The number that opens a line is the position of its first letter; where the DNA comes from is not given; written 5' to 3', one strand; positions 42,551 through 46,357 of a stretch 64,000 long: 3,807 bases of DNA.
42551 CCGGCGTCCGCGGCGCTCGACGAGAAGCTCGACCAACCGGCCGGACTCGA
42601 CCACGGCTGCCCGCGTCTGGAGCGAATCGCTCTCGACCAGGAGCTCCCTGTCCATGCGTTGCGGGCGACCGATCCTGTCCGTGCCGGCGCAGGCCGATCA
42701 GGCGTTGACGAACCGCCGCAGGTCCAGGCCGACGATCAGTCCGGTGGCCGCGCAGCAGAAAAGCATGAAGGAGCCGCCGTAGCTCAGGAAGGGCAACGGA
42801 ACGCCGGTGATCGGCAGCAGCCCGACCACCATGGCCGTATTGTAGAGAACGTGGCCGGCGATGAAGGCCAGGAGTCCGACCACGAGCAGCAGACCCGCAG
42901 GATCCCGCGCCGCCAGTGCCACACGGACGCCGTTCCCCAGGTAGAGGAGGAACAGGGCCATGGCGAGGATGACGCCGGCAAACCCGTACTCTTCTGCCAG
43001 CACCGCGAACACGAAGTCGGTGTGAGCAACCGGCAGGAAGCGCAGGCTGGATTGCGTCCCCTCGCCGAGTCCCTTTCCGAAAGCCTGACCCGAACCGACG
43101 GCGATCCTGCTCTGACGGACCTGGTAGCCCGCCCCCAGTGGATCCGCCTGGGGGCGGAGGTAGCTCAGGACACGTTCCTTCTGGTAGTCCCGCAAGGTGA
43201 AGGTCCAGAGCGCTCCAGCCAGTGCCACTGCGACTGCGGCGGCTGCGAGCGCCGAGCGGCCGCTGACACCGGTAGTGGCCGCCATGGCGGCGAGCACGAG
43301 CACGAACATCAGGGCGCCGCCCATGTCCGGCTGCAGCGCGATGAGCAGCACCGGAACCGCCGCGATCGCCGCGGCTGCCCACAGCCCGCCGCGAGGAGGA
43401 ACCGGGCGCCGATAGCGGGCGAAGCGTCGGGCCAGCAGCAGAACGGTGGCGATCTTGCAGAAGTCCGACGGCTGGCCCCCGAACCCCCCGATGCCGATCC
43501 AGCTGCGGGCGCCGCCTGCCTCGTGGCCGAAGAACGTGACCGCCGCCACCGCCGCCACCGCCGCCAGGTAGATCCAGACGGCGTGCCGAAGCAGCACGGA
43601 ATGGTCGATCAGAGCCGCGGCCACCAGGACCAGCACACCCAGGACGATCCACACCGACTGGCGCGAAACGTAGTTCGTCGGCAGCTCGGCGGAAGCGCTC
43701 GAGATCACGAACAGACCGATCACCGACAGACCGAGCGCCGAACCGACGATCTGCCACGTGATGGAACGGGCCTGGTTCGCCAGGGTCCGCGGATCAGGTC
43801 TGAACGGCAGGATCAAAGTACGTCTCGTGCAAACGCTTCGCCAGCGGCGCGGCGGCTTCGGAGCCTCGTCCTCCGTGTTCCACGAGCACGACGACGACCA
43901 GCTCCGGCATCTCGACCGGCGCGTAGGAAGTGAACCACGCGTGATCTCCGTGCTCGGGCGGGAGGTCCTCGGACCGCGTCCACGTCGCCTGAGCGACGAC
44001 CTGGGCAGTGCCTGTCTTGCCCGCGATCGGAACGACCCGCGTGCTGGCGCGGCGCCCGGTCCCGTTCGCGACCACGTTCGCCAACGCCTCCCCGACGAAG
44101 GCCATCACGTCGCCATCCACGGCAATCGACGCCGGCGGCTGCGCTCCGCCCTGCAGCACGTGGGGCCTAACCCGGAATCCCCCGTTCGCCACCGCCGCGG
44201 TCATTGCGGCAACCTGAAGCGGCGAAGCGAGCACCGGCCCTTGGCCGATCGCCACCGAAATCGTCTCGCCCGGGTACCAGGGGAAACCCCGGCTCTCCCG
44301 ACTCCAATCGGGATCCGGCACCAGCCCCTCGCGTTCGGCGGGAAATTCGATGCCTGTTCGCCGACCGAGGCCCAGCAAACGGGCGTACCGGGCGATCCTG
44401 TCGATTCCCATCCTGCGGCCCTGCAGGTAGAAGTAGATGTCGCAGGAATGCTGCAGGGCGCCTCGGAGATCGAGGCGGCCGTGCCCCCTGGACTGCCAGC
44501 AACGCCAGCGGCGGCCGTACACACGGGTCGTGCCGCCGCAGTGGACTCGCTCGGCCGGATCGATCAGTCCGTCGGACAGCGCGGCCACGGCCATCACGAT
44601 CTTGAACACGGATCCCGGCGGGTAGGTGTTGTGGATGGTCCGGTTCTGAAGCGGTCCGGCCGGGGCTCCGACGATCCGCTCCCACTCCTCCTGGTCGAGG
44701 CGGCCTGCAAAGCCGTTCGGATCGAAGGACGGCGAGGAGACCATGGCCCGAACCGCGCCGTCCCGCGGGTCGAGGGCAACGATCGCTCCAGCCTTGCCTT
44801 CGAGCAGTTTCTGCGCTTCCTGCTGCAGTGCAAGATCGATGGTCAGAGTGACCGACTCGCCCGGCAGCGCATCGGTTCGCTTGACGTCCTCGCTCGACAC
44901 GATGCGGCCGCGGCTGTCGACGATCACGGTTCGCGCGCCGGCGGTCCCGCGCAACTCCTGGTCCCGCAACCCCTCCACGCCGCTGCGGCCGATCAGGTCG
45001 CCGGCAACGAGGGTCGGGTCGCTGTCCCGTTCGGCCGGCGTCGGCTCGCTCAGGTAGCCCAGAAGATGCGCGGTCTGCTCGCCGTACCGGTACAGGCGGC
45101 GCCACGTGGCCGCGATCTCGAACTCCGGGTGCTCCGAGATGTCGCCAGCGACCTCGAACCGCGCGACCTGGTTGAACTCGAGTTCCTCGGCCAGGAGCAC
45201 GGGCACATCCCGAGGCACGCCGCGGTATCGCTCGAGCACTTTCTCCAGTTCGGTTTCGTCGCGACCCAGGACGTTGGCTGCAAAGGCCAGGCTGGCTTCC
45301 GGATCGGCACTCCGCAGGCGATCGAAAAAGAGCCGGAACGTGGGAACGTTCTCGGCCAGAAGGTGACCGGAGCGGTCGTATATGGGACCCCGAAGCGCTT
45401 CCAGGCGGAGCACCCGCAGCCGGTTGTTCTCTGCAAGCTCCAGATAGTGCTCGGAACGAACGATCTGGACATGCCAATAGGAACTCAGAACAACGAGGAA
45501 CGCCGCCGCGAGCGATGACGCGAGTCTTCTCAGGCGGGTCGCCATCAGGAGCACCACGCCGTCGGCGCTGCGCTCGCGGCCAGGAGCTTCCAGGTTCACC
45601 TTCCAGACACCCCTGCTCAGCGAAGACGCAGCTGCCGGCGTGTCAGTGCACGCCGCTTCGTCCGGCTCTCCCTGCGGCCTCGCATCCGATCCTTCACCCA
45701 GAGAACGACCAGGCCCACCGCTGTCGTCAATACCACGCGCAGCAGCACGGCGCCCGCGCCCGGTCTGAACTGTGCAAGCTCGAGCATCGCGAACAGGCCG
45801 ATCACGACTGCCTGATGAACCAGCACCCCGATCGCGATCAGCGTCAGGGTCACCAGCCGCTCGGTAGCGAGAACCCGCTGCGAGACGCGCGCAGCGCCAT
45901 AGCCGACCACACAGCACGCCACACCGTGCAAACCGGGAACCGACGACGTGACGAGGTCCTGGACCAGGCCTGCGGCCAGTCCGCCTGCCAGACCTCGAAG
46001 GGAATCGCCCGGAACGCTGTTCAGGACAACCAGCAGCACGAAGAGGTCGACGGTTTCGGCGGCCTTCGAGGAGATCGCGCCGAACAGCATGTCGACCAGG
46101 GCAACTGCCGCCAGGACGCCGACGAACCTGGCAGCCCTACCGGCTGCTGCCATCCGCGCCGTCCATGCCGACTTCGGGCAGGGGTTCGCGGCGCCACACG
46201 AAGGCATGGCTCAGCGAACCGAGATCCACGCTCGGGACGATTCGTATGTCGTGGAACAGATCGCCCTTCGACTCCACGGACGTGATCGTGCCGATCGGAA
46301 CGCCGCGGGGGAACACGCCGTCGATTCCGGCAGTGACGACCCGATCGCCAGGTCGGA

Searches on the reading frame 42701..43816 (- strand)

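Call 12: search_protein_families(library=pfam, proteins=[window:42701-43816:-], max_evalue=0.01)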
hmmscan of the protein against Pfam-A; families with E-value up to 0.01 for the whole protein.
window:42701-43816:- (372 aa): 1 family
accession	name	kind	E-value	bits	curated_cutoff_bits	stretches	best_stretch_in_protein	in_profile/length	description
PF01098.24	FTSW_RODA_SPOVE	-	4e-86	289.6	26.4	1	30-364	11-350/356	Cell cycle protein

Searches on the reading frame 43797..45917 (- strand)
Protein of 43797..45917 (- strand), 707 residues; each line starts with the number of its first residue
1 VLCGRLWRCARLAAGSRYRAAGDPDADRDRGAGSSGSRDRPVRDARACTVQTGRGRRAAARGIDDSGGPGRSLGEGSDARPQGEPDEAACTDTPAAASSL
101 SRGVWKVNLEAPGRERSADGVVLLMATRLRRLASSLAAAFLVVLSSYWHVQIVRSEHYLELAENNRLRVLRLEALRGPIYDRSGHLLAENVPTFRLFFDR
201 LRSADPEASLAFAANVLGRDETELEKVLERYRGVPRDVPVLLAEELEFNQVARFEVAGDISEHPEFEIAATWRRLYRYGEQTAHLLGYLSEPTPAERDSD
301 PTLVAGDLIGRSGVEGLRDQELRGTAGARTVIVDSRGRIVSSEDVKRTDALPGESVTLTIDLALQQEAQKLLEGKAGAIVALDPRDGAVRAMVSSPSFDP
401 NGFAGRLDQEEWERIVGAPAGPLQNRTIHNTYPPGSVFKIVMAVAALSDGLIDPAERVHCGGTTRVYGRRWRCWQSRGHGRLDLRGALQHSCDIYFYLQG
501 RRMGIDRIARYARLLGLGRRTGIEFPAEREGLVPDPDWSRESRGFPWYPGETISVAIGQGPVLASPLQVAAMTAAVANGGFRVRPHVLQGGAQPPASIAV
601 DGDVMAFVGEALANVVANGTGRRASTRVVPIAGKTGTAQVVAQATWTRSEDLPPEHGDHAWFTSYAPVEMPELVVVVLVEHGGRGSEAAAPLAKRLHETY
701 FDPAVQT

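Call 12: search_protein_families(library=pfam, proteins=[window:43797-45917:-], max_evalue=0.01)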
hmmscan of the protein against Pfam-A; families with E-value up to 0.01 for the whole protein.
window:43797-45917:- (707 aa): 2 families
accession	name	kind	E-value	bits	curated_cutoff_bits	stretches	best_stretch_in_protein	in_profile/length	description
PF00905.27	Transpeptidase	-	2.7e-65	221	22.1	1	377-696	1-297/299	Penicillin binding protein transpeptidase domain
PF03717.20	PBP_dimer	-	1e-30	107.9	24.4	1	173-342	3-178/180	Penicillin-binding Protein dimerisation domain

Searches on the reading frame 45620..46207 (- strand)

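Call 12: search_protein_families(library=pfam, proteins=[window:45620-46207:-], max_evalue=0.01)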
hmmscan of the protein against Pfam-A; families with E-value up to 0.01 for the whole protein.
window:45620-46207:- (196 aa): 1 family
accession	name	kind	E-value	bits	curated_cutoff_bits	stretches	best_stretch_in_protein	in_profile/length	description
PF04093.17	MreD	-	7.4e-06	26.6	24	1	33-146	14-132/158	rod shape-determining protein MreD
